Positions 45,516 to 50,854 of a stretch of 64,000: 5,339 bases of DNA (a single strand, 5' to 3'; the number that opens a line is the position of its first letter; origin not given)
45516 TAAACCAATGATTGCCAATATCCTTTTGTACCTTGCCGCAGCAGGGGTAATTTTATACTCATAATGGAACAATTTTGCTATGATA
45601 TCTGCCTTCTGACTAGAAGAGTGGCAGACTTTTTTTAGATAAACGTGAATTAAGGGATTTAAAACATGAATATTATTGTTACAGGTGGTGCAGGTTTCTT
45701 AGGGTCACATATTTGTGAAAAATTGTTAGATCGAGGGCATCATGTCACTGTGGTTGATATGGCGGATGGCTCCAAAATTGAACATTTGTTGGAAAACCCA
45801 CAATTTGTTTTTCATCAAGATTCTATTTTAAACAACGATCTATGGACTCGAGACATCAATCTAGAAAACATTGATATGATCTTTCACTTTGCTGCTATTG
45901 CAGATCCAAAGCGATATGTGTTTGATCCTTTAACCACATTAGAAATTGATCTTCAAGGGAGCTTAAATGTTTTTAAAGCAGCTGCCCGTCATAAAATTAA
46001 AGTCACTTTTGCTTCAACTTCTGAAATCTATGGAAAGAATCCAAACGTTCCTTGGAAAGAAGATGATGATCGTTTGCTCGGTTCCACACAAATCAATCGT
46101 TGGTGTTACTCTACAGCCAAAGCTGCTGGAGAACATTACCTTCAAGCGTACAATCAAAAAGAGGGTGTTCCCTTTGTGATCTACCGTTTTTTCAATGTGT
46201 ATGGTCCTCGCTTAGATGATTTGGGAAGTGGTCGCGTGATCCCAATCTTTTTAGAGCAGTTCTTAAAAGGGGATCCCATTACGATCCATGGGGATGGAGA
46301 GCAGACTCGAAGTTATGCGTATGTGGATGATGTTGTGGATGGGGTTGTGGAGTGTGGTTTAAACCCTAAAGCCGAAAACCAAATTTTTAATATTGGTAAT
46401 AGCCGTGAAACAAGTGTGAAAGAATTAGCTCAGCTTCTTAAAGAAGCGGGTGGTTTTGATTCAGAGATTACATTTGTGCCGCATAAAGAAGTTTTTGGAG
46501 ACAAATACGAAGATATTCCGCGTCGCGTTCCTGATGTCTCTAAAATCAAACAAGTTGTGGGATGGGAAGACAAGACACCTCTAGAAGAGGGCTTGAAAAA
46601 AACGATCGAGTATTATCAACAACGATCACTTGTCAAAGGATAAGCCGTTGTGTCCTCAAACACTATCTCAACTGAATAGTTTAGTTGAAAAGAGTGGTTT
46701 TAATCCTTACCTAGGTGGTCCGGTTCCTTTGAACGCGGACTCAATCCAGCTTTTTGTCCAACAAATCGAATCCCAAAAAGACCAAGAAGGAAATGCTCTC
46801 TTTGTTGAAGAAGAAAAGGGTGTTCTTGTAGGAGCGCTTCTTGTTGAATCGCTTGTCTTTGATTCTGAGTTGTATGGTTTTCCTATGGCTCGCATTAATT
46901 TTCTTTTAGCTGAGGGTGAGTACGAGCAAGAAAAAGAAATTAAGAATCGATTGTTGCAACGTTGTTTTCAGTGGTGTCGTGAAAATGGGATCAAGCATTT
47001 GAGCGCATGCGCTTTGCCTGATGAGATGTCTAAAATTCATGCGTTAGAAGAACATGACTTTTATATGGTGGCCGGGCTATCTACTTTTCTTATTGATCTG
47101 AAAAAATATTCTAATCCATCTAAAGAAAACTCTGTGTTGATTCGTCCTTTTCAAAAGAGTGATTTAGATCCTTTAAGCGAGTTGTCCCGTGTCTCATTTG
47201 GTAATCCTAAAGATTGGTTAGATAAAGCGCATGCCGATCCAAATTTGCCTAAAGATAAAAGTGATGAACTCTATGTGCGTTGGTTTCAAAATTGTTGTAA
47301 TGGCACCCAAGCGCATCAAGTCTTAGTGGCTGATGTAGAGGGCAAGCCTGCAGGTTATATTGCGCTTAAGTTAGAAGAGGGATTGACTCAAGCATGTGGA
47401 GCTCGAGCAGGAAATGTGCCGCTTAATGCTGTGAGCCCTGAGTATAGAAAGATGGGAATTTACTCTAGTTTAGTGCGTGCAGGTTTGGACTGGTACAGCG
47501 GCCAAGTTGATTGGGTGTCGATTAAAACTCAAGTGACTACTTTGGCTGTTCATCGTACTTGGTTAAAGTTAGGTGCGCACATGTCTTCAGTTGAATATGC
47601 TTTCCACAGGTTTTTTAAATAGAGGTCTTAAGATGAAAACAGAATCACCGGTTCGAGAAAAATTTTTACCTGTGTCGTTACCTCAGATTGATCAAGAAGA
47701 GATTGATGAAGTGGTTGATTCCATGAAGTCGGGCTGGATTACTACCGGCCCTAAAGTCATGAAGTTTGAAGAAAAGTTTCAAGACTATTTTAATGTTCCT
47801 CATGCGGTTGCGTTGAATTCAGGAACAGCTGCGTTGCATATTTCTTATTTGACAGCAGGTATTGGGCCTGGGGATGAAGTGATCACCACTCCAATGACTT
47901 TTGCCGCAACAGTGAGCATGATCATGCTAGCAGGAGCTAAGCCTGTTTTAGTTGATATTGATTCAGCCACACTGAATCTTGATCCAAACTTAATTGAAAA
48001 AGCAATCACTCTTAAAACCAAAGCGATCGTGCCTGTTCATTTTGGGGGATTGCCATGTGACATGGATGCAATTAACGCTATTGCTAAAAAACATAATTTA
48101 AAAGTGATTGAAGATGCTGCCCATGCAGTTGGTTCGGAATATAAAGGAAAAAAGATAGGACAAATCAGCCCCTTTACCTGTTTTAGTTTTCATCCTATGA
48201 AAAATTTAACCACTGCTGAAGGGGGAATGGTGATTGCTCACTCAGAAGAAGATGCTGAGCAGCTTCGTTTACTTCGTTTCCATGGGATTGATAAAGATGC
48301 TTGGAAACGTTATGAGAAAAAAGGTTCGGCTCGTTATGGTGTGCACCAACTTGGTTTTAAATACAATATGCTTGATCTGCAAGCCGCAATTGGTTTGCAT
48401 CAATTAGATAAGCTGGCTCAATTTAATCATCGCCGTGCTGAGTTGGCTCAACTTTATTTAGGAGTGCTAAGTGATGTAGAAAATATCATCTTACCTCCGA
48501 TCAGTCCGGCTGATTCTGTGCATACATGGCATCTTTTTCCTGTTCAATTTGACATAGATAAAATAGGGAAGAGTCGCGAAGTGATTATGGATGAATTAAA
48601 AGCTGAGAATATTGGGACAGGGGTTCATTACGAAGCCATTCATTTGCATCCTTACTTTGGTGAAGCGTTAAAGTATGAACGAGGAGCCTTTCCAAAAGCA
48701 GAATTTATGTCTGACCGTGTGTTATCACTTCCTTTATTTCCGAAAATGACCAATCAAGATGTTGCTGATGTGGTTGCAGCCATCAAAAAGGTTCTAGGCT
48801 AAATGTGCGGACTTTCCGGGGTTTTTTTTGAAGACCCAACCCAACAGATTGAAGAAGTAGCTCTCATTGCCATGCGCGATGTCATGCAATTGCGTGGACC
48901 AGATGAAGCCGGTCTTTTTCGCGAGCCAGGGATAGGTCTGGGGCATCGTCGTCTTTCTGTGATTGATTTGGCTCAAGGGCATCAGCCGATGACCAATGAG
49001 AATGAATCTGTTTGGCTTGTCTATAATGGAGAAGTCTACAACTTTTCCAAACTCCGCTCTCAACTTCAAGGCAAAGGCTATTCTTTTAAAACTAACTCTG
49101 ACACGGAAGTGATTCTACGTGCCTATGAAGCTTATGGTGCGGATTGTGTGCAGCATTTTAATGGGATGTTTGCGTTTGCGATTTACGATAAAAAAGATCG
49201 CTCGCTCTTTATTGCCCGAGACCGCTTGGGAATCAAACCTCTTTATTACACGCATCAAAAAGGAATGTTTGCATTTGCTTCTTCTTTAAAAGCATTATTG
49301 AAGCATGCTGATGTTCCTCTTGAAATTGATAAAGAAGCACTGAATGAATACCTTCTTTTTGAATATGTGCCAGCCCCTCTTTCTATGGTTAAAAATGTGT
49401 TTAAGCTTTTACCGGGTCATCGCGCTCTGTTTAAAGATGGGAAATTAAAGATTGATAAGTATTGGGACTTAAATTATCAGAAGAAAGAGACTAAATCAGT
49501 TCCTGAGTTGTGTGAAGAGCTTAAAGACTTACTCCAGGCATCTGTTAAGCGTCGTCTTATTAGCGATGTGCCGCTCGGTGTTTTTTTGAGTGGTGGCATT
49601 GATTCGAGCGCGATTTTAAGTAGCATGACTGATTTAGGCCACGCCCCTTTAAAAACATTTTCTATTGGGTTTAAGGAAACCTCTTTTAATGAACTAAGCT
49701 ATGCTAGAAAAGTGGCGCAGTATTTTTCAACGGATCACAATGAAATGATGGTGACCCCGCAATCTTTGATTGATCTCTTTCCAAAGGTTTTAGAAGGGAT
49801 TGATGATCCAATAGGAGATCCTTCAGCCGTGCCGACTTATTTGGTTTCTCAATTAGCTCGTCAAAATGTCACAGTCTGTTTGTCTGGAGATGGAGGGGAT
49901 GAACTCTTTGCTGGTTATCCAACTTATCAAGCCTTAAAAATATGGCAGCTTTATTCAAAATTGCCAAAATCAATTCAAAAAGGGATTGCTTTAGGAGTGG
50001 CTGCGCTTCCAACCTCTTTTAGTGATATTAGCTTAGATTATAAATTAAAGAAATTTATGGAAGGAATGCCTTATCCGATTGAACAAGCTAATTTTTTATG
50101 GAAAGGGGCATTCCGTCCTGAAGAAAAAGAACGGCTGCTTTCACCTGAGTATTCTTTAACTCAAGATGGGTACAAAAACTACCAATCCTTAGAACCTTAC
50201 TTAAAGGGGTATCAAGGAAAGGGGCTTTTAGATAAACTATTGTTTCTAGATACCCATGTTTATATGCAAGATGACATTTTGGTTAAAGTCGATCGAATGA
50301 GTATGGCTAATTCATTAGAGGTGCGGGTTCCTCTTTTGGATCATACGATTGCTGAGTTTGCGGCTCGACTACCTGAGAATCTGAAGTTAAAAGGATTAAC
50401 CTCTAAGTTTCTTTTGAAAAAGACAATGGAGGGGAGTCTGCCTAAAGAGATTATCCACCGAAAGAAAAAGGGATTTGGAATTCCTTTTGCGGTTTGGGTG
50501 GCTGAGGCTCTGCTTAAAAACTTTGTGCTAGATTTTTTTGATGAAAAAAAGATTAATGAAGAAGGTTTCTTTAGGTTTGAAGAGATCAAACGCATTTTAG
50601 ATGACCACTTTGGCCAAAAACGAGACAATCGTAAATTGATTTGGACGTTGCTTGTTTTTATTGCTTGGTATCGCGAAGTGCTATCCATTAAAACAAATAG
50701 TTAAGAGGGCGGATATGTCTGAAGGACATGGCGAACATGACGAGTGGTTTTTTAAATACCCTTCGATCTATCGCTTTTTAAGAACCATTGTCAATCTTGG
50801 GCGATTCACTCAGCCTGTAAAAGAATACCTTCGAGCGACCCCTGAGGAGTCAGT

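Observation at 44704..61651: DPPR-synthase homologue plus three AftD-like GT-C paralogs suggest a polyprenyl-phospho-pentofuranose glycan pathway outside Actinobacteria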

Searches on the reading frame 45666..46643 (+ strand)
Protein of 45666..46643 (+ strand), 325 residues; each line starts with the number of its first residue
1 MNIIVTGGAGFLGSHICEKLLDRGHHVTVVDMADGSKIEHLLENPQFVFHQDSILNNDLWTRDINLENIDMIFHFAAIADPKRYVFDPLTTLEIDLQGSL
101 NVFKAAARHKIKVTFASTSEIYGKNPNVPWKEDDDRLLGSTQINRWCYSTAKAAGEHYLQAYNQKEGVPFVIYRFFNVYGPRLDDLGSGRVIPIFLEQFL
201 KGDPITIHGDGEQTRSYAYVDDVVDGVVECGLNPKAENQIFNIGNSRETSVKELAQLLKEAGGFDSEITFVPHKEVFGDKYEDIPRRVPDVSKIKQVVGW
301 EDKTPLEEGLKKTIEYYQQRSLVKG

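Call 7: search_protein_families(library=pfam, proteins=[window:45666-46643:+], max_evalue=0.001)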
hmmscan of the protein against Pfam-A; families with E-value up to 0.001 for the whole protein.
window:45666-46643:+ (325 aa): 7 families
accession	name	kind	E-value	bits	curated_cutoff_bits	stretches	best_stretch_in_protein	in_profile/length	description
PF01370.27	Epimerase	-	2e-56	191.6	20.9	1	3-244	1-240/240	NAD dependent epimerase/dehydratase family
PF16363.11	GDP_Man_Dehyd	-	3.4e-50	171.8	27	1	4-313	1-332/332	GDP-mannose 4,6 dehydratase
PF01073.25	3Beta_HSD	-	3.5e-17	62.8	22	1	4-227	1-225/280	3-beta hydroxysteroid dehydrogenase/isomerase family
PF07993.18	NAD_binding_4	-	1.8e-14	54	20.1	1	66-180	86-209/258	Male sterility protein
PF02719.21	Polysacc_synt_2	-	2.3e-14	53.7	20.2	2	148-265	138-250/293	Polysaccharide biosynthesis protein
PF04321.23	RmlD_sub_bind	-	6.5e-13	48.8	27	1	1-275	1-245/287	RmlD substrate binding domain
PF13460.12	NAD_binding_10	-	0.00024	21.5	27.2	1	7-161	1-133/184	NAD(P)H-binding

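Call 16: search_protein_families(library=ncbifam, proteins=[window:45666-46643:+], max_evalue=0.00001)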
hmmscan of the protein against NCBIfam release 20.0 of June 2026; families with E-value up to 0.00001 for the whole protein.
window:45666-46643:+ (325 aa): 27 families (the best 25 are shown)
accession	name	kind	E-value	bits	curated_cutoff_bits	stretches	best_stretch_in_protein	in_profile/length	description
NF008872.0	PRK11908.1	equivalog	1.6e-59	201.7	294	1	2-320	3-338/349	bifunctional UDP-4-keto-pentose/UDP-xylose synthase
NF005998.1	PRK08125.1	equivalog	5.5e-50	170.4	777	1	3-317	318-649/649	bifunctional UDP-4-amino-4-deoxy-L-arabinose formyltransferase/UDP-glucuronic acid oxidase ArnA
TIGR01181.1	dTDP_gluc_dehyt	equivalog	2.6e-41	141.8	365.1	1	3-320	2-314/321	dTDP-glucose 4,6-dehydratase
TIGR04180.1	EDH_00030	hypoth_equivalog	5.7e-39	133.9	475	1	3-303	1-295/297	NAD-dependent 4,6-dehydratase LegB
TIGR01179.1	galE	equivalog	1.4e-37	129.2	262.3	1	2-319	1-327/332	UDP-glucose 4-epimerase GalE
TIGR02197.1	heptose_epim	equivalog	2.9e-34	118.7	274.6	1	3-319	1-315/316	ADP-glyceromanno-heptose 6-epimerase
NF011728.1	PRK15181.1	equivalog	6.5e-28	97.7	760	1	4-319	19-339/348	Vi polysaccharide biosynthesis UDP-N-acetylglucosaminuronic acid C-4 epimerase TviC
NF047922.1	GDPFucSynFcl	equivalog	7.2e-26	91.3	500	1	99-319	85-303/308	GDP-L-fucose synthase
NF007490.0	PRK10084.1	subfamily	4.4e-25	88.4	649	1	1-319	1-336/361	dTDP-glucose 4,6-dehydratase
NF007956.0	PRK10675.1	subfamily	1.5e-22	80.1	394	1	1-316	1-328/338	UDP-glucose 4-epimerase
NF007582.0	PRK10217.1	equivalog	1.2e-21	77.2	698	1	2-318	3-332/355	dTDP-glucose 4,6-dehydratase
NF008360.0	PRK11150.1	equivalog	8.4e-21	74.5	452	1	3-285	2-276/310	ADP-glyceromanno-heptose 6-epimerase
TIGR02622.1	CDP_4_6_dhtase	equivalog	9.7e-15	54.5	278.45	1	2-319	6-332/352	CDP-glucose 4,6-dehydratase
NF047837.1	UDPAcbARedWbcJ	equivalog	2e-12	46.7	500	1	147-259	102-212/372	UDP-2-acetamido-2,6-beta-L-arabino-hexul-4-ose reductase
TIGR03466.1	HpnA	hypoth_equivalog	7.5e-12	44.8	367.65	1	2-173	2-165/327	hopanoid-associated sugar epimerase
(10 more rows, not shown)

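Call 89: search_solved_structures(query=window:45666-46643:+, max_evalue=1e-20, show_alignments=1)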
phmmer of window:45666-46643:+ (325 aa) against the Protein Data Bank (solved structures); distinct sequences matched with E-value up to 1e-20: 53.
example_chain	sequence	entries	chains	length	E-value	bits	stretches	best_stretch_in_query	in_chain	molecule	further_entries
4lk3_A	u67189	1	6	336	1e-60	208.9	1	2-319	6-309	UDP-glucuronic acid decarboxylase 1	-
4gll_A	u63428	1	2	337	5.2e-60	206.6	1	2-319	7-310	UDP-glucuronic acid decarboxylase 1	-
2b69_A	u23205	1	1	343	5.5e-60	206.5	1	2-319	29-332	UDP-glucuronate decarboxylase 1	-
4m55_A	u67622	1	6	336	7.1e-60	206.1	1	2-319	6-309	UDP-glucuronic acid decarboxylase 1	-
4zrm_A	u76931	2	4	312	2.7e-59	204.2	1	1-319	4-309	UDP-glucose 4-epimerase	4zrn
6dnt_A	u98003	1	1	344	8.5e-44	153.3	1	2-317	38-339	NAD-dependent epimerase/dehydratase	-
8gjh_A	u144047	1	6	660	8.8e-43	149.9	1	2-318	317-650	Bifunctional polymyxin resistance protein ArnA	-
9v5h_G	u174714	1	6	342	1.8e-42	148.9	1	1-318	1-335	Bifunctional polymyxin resistance protein ArnA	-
2bll_A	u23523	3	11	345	1.9e-42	148.9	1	1-318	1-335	PROTEIN YFBG | UDP-4-amino-4-deoxy-L-arabinose formyltransferase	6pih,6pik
1u9j_A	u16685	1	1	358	4.4e-42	147.6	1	3-318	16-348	Hypothetical protein yfbG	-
7ys8_A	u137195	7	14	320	5.7e-42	147.3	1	1-320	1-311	UDP-glucose 4-epimerase | UDP-glucose 4-epimerase along with EC 5.1.3.2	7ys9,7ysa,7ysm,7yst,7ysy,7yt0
1z73_A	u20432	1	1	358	1.2e-41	146.3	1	3-318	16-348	protein ArnA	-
8vr2_A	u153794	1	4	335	1.2e-41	146.2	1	3-317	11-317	NAD-dependent epimerase/dehydratase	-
1z7b_A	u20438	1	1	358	2.2e-41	145.3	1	3-318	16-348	protein ArnA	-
1z7e_A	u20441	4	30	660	2.4e-41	145.2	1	3-318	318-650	protein ArnA | Bifunctional polymyxin resistance protein ArnA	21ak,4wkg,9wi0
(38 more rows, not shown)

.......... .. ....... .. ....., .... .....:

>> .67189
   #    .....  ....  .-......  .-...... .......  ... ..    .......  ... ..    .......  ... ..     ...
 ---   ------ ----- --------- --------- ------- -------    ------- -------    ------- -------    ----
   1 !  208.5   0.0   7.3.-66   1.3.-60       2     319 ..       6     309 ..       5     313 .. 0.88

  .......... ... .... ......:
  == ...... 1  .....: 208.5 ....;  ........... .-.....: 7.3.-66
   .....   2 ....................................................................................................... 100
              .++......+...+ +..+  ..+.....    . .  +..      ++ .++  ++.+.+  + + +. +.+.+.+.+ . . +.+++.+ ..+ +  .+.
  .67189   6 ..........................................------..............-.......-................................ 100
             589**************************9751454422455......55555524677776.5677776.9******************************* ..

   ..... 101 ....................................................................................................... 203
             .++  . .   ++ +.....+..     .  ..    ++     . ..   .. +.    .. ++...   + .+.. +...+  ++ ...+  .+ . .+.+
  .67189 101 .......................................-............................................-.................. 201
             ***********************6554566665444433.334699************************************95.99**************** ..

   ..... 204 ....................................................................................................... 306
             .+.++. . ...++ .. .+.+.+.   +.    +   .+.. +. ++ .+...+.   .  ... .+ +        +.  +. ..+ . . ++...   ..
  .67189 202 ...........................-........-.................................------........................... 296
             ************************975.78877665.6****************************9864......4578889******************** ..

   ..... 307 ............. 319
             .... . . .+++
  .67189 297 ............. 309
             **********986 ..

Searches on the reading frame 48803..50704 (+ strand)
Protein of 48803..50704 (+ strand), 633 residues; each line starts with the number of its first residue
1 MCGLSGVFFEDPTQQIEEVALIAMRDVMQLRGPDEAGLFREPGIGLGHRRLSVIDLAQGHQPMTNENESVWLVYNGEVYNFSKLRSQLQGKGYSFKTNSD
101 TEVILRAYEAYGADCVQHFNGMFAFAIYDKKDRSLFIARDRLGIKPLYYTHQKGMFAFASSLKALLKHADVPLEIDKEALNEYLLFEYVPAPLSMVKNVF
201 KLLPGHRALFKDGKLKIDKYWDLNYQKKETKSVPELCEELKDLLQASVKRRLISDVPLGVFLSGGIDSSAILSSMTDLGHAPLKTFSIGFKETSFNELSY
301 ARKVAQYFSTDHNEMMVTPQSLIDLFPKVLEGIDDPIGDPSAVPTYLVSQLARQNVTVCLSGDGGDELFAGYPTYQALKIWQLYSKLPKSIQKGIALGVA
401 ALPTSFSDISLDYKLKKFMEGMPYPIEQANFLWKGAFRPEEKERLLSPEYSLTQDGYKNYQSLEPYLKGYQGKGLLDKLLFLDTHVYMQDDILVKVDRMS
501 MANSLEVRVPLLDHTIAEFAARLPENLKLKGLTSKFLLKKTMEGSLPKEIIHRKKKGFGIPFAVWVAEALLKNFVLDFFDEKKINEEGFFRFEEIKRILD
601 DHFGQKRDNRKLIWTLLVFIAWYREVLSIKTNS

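Call 7: search_protein_families(library=pfam, proteins=[window:48803-50704:+], max_evalue=0.001)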
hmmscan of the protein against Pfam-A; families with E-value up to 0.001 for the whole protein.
window:48803-50704:+ (633 aa): 4 families
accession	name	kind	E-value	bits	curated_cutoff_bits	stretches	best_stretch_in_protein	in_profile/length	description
PF00733.27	Asn_synthase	-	3.8e-103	346.3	21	1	239-624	1-354/354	Asparagine synthase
PF13537.11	GATase_7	-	6.7e-51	171.9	25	1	48-166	1-122/123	Glutamine amidotransferase domain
PF13522.11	GATase_6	-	8.4e-46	155.6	27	1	33-160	1-129/130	Glutamine amidotransferase domain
PF12481.13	DUF3700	-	1.7e-07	31.4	27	1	68-151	75-161/228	Aluminium induced protein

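Call 16: search_protein_families(library=ncbifam, proteins=[window:48803-50704:+], max_evalue=0.00001)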
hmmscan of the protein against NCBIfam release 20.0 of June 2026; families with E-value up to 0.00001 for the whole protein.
window:48803-50704:+ (633 aa): 9 families
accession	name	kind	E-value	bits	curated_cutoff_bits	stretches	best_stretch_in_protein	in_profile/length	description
TIGR03108.1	eps_aminotran_1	hypoth_equivalog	1.2e-192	641.9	816.9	1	1-622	1-624/628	XrtA/PEP-CTERM system amidotransferase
TIGR01536.1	asn_synth_AEB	equivalog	5.1e-161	537.2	267.1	1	2-558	1-517/517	asparagine synthase (glutamine-hydrolyzing)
TIGR03104.1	trio_amidotrans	equivalog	2.3e-136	455.4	570.1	2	1-379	1-387/589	N-acetylglutaminylglutamine amidotransferase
NF006949.0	PRK09431.1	equivalog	1.3e-104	350.7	499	3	1-169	1-169/554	asparagine synthase B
NF033535.1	lass_lactam_cya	exception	1.7e-77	261.5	525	2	1-391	1-399/668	lasso peptide isopeptide bond-forming cyclase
NF033561.1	macrolact_Ik_Al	subfamily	1e-20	73.9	300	1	110-375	70-337/561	albusnodin/ikarugamycin family macrolactam cyclase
NF001484.0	PRK00331.1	subfamily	1.1e-12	47.1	381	1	60-178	85-211/601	isomerizing glutamine--fructose-6-phosphate transaminase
TIGR01135.1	glmS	equivalog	2.2e-12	46.3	418.05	1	60-174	84-206/607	glutamine--fructose-6-phosphate transaminase (isomerizing)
TIGR01134.1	purF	equivalog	5.2e-11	42.6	350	1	46-165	68-199/432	amidophosphoribosyltransferase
